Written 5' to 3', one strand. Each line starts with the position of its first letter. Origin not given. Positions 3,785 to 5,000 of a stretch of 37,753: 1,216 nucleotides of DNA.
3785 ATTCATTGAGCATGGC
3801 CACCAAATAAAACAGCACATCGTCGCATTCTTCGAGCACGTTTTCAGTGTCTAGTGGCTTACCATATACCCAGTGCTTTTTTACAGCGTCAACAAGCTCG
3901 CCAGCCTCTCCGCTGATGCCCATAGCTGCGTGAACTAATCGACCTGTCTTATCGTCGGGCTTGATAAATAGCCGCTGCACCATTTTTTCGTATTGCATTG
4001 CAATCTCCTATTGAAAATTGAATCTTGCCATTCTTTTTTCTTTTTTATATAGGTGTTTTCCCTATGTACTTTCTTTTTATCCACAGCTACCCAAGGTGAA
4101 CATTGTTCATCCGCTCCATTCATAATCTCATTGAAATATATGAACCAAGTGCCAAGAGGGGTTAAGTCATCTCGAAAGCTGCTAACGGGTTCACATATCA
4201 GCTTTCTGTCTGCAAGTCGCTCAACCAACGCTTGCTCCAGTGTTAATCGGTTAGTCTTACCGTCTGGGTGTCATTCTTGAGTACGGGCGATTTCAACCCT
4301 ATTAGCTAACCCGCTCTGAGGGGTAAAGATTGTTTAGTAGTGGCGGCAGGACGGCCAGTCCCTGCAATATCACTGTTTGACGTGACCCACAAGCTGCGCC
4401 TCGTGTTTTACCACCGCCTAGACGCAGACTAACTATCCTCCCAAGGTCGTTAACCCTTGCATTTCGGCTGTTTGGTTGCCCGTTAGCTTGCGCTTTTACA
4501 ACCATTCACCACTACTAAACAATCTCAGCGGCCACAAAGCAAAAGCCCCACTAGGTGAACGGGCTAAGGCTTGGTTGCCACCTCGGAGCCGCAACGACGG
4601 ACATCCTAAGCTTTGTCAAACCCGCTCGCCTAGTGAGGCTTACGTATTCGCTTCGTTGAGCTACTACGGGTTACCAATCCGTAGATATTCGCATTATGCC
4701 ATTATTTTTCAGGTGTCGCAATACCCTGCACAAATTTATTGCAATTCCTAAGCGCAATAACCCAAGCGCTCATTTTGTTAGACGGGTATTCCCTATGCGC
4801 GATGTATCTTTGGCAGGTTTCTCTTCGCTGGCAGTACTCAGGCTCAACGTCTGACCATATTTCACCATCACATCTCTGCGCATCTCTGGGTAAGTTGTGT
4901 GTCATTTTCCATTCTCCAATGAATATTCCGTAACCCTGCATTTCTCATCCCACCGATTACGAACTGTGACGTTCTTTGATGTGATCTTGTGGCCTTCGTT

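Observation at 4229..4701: ORF-free ~470-nt region with a 23-bp closing helix: candidate large structured RNA 'A'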

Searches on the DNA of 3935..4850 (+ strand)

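Call 8: search_dna_similar(query=window:4229-4701:+, collection=phages, mode=distant, max_rows=30)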
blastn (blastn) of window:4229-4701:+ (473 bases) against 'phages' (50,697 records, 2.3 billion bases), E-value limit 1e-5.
No match.

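Call 9: search_rna_families(source=window, start=4100, end=4850, threshold=evalue, max_evalue=10, show_alignments=3)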
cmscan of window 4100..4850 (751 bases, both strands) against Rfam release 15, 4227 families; matches with E-value up to 10: 1.
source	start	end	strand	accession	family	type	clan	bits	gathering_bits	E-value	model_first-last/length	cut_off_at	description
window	4634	4774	-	RF03068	RT-3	Gene; sRNA;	-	11.3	40.5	5.1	1-148/148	no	RT-3 RNA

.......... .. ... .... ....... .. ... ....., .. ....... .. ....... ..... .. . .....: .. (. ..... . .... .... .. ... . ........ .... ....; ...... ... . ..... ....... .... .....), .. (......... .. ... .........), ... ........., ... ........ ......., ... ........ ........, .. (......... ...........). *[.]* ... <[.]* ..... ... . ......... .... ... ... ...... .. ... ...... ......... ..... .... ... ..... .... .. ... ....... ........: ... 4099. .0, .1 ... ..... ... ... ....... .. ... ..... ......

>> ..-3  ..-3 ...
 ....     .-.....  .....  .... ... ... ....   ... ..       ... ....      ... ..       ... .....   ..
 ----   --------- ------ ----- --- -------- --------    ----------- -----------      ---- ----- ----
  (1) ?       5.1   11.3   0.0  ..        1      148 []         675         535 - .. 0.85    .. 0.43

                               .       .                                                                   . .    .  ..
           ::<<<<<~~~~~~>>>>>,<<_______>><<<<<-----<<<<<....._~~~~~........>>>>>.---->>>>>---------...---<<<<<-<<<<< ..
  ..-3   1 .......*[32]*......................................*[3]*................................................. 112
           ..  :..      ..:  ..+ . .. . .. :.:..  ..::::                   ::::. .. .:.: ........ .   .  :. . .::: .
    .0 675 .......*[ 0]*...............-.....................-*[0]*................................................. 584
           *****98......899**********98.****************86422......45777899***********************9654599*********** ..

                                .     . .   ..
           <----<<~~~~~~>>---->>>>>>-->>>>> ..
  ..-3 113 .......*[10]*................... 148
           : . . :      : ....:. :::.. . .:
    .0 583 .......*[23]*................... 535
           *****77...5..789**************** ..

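Call 34: build_rna_model(alignment_id=A3, structure=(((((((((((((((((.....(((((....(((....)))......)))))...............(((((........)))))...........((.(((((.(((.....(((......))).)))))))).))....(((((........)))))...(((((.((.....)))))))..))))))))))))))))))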
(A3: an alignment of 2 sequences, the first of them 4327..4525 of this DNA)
Model R1 built from alignment A3 (2 sequences, 201 columns); structure: as given.
model positions 201; base pairs 55; branch points 4; effective number of sequences 0.75; information 0.591 bits per position. Calibrated on 0.2 Mb of random sequence (short: E-values are rough).
structure used (alignment columns):
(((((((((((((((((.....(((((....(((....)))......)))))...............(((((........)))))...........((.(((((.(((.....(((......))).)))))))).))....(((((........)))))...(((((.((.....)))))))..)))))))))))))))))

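Call 36: search_with_rna_model(model_id=R1, sources=[window, L001, L002, L003, L004, L005, L006, L007, L008, L009, L010, L011, L012, L013, L014, L015, L016, L017, L018, L019, L020, L021, L022, L023, L024, L025, L026, L027, L028, L029, L030, L031, L032, L033, L034, L035, L036, L037, L038, L039, L040, L041, L042, L043, L044, L045, L046, L047, L048, L049, L050, L051, L052, L053, L054, L055, L056, L057, L058, L059, L060, L061, L062, L063, L064, L065, L066, L067, L068, L069, L070, L071, L072, L073, L074, L075, L076, L077, L078, L079, L080, L081, L082, L083, L084, L085, L086, L087, L088, L089, L090, L091, L092, L093, L094, L095, L096, L097, L098, L099], max_evalue=1)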
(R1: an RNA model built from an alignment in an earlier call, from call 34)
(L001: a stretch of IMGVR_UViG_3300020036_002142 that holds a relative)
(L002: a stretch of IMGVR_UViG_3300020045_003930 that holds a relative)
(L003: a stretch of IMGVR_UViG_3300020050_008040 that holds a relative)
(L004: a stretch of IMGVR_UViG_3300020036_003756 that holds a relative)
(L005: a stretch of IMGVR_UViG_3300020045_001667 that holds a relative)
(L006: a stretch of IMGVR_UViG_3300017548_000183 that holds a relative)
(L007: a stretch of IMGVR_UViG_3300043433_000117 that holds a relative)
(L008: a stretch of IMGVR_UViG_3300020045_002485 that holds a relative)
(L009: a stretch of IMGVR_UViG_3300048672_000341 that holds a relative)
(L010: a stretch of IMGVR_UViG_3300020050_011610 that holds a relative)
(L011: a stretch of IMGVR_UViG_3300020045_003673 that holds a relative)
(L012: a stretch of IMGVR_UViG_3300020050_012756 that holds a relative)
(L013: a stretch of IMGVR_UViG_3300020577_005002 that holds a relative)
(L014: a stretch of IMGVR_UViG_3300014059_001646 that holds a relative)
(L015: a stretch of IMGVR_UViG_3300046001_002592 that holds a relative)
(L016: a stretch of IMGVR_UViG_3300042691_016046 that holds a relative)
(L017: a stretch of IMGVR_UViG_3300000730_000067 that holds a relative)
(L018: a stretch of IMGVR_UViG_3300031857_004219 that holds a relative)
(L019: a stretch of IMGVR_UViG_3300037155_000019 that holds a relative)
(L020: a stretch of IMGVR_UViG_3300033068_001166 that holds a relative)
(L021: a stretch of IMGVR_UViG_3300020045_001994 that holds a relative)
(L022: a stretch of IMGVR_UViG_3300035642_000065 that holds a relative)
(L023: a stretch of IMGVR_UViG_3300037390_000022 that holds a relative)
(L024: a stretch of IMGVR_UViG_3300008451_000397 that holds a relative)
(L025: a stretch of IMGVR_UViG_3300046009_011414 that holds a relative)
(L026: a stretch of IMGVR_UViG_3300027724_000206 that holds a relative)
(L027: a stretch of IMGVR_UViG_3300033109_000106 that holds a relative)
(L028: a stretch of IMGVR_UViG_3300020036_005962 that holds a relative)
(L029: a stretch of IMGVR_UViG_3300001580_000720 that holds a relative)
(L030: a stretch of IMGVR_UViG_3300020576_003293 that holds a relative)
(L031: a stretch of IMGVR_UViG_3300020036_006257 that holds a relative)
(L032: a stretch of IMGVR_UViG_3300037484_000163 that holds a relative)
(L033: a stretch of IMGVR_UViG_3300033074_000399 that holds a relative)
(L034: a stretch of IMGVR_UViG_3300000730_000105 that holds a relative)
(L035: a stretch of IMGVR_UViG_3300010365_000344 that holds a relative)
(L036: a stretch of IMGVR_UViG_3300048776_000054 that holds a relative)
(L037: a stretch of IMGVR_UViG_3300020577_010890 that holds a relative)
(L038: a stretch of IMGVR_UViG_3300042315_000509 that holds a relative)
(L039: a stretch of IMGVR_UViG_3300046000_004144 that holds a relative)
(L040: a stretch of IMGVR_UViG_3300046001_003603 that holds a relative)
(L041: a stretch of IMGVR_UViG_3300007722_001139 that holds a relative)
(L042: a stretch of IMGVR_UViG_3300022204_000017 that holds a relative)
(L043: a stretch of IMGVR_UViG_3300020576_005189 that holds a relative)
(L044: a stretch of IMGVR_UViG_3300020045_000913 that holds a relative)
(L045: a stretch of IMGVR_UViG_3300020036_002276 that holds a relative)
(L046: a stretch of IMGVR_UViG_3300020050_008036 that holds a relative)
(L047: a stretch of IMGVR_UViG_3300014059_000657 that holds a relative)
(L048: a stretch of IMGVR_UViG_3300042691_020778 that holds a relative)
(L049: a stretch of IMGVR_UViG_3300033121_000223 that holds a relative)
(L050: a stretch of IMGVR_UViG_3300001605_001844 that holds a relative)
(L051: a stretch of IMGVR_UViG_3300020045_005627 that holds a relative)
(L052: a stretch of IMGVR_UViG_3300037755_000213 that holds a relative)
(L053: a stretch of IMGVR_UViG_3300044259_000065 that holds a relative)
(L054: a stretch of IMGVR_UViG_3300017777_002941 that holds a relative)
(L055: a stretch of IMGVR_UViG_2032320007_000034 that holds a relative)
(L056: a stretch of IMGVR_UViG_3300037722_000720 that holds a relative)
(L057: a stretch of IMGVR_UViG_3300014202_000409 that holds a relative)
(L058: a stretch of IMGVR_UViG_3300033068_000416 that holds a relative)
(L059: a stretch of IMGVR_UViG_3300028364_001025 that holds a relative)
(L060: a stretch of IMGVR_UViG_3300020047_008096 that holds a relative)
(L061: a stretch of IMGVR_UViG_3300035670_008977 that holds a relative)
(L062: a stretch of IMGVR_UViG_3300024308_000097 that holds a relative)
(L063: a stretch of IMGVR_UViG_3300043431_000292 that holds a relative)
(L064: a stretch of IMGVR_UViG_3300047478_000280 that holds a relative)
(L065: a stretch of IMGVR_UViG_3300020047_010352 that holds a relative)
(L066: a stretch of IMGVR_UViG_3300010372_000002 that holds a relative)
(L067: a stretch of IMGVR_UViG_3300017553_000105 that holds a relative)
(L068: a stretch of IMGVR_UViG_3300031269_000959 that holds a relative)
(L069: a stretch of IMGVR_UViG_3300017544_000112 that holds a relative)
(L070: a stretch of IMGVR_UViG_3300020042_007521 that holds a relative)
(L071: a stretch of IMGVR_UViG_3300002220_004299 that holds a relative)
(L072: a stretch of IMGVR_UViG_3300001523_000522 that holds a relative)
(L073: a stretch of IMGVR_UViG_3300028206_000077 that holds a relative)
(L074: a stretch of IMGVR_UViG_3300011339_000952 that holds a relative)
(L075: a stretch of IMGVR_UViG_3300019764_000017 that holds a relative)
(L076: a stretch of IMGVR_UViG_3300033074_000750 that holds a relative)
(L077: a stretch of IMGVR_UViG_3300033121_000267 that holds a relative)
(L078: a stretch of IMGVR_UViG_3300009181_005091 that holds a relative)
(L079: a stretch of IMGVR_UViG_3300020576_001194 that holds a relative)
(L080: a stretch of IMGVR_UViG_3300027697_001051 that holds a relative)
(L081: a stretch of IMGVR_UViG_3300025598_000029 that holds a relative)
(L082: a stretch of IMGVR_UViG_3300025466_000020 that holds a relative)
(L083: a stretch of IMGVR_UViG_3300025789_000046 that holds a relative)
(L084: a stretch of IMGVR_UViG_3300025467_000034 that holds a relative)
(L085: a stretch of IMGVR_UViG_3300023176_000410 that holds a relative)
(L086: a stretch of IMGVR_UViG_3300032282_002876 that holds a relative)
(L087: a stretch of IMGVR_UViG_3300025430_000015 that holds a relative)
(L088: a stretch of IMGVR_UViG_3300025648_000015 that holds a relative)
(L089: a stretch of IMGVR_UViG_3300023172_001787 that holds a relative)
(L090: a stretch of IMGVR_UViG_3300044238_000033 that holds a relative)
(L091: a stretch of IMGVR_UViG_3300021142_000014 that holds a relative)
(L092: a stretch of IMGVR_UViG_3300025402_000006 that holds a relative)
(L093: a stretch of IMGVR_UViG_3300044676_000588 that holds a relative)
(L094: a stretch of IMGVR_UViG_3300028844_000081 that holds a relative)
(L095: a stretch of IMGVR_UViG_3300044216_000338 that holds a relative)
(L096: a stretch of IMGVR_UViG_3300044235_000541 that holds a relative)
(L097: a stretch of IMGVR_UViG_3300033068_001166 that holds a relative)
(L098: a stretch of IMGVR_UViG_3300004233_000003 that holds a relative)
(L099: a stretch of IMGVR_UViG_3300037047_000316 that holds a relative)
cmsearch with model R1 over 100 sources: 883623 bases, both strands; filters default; matches with E-value up to 1: 4.
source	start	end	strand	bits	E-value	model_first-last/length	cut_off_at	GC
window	4327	4525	-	248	4.3e-75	1-201/201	no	0.5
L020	2595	2801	+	132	7.9e-39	1-201/201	no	0.63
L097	5558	5764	-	132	7.9e-39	1-201/201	no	0.63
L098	137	343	-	129.2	5.9e-38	1-201/201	no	0.62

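Call 37: search_with_rna_model(model_id=R1, sources=[L100, L101, L102, L103, L104, L105, L106, L107, L108, L109, L110, L111, L112, L113, L114, L115, L116, L117, L118, L119, L120, L121, L122, L123, L124, L125, L126, L127, L128, L129, L130, L131, L132, L133, L134, L135, L136, L137, L138, L139, L140, L141, L142, L143, L144, L145, L146, L147, L148, L149, L150, L151, L152, L153, L154, L155, L156, L157, L158, L159, L160, L161, L162, L163, L164, L165, L166, L167, L168, L169, L170, L171, L172, L173, L174, L175, L176, L177, L178, L179, L180, L181, L182, L183, L184, L185, L186, L187, L188, L189, L190, L191, L192, L193, L194, L195, L196, L197, L198, L199], max_evalue=1)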
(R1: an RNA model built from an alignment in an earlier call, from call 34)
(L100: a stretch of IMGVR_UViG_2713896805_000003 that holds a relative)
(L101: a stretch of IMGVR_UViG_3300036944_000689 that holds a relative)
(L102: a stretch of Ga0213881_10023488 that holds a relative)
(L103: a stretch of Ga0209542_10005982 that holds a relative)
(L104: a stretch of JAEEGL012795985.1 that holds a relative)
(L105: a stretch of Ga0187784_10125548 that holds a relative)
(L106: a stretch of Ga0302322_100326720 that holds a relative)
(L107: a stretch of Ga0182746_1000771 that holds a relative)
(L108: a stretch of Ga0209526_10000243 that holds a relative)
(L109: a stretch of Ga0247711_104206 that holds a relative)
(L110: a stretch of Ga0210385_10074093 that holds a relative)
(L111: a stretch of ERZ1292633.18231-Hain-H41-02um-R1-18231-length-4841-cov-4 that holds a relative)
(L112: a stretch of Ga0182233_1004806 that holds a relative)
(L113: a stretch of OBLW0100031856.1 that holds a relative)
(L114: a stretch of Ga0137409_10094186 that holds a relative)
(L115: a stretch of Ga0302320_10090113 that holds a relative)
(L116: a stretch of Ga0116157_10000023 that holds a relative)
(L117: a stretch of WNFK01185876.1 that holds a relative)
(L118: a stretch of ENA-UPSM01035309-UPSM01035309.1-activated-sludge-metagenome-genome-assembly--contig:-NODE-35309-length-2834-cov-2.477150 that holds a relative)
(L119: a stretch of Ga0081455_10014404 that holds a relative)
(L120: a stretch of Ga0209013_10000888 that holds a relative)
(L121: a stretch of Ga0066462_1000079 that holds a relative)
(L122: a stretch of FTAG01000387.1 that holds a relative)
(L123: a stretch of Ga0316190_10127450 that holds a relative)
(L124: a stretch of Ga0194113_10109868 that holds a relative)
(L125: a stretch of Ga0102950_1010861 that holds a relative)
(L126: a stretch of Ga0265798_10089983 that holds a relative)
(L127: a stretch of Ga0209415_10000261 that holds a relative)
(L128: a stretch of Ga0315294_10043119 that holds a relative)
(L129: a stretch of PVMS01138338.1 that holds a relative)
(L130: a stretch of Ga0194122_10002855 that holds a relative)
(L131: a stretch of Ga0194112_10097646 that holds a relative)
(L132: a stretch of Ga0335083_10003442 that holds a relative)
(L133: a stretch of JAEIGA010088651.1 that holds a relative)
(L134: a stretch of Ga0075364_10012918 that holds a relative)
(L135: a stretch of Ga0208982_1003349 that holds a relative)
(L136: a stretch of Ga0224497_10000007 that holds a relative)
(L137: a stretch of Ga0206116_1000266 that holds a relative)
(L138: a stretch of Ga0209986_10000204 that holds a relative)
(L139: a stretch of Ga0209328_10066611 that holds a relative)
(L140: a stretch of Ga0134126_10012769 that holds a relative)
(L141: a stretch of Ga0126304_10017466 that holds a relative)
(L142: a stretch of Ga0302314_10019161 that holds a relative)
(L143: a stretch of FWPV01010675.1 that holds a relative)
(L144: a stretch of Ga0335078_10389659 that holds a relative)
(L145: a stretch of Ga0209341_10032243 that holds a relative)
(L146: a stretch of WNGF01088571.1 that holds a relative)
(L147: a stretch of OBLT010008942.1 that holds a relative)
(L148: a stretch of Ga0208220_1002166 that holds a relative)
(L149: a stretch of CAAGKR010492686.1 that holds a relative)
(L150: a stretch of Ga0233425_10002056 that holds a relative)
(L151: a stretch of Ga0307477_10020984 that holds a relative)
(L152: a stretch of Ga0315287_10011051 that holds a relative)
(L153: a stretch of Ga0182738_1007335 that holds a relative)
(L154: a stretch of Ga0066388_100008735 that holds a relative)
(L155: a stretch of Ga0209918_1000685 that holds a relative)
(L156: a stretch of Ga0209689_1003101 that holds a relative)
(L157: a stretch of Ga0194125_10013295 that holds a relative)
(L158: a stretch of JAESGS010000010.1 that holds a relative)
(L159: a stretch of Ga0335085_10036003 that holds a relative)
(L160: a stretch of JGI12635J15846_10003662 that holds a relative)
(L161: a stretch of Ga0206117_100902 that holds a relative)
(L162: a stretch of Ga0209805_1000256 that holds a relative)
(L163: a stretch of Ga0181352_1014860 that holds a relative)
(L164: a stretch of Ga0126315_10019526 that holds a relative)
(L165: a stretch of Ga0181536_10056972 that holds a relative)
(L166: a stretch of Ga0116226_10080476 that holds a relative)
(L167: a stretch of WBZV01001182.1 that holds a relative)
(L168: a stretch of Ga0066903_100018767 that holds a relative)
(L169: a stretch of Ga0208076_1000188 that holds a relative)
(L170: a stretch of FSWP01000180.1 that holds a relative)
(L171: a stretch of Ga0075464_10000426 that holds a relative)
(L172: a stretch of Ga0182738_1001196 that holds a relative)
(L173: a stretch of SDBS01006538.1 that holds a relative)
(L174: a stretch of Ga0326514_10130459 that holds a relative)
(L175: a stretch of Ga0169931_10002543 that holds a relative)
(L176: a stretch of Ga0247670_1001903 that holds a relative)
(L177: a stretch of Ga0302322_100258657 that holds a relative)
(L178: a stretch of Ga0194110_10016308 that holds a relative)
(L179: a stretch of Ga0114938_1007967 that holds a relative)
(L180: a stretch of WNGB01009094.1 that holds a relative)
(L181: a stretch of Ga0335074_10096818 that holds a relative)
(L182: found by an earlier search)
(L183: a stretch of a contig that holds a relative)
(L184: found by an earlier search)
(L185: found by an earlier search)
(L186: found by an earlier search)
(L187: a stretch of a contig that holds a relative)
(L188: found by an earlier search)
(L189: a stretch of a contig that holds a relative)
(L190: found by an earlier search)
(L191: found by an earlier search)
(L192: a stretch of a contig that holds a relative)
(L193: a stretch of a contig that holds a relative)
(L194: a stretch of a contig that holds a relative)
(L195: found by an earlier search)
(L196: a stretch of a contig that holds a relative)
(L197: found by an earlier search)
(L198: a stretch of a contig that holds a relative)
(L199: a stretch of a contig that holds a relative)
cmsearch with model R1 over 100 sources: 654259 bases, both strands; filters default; matches with E-value up to 1: 45.
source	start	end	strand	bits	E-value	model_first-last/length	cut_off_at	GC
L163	31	229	-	247.4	5.2e-75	1-201/201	no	0.53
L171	5157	5360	-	172.1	1.8e-51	1-201/201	no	0.57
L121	1740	1946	-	129.2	4.4e-38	1-201/201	no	0.62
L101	9936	10139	-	108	1.9e-31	1-201/201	no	0.59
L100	4191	4394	-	106.7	4.8e-31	1-201/201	no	0.57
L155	6950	6970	-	17.2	0.0045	162-182/201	no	0.71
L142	4438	4457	+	16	0.01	163-182/201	no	0.75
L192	2227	2246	-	16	0.01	163-182/201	no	0.75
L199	1766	1785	-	16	0.01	163-182/201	no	0.75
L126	2198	2217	-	16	0.01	163-182/201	no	0.75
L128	4055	4074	-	16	0.01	163-182/201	no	0.75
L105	1602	1621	-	16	0.01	163-182/201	no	0.75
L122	12591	12610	+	16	0.01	163-182/201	no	0.75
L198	431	470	+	16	0.011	1-201/201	no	0.75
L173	1293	1315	-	15.1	0.02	160-182/201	no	0.7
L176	1748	1768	+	14.6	0.03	162-182/201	no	0.71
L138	126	145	-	13.4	0.069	163-182/201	no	0.75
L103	2316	2335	+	13.4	0.069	163-182/201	no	0.75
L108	1020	1037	-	12.8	0.11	164-181/201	no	0.72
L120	6308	6325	+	12.8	0.11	164-181/201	no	0.72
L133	4473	4490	+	12.8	0.11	164-181/201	no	0.72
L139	153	170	-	12.8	0.11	164-181/201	no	0.72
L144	1558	1575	+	12.8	0.11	164-181/201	no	0.72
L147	3263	3280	-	12.8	0.11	164-181/201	no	0.72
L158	7525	7542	+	12.8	0.11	164-181/201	no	0.72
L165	1952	1969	-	12.8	0.11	164-181/201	no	0.72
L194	4647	4664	-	12.8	0.11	164-181/201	no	0.72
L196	946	963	-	12.8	0.11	164-181/201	no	0.72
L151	1428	1445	-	12.8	0.11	164-181/201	no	0.72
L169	2362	2379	-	12.8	0.11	164-181/201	no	0.72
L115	4309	4326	+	12.8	0.11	164-181/201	no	0.72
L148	4557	4574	-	12.8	0.11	164-181/201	no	0.72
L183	5094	5111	-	12.8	0.11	164-181/201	no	0.72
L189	3218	3235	+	12.8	0.11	164-181/201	no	0.72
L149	5947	5964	-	12.8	0.11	164-181/201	no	0.72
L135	700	717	-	12.8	0.11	164-181/201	no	0.72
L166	207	224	-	12.8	0.11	164-181/201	no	0.72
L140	7237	7254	+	12.8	0.11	164-181/201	no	0.72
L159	3194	3211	+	12.8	0.11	164-181/201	no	0.72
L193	225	242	+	12.8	0.11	164-181/201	no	0.72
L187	301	318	+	12.8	0.11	164-181/201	no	0.72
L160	3371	3388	-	12.8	0.11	164-181/201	no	0.72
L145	4370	4389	-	12.2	0.17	163-182/201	no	0.75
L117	1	54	+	11.9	0.2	146-201/201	5'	0.72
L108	3784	3821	-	9.7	0.99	1-201/201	no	0.79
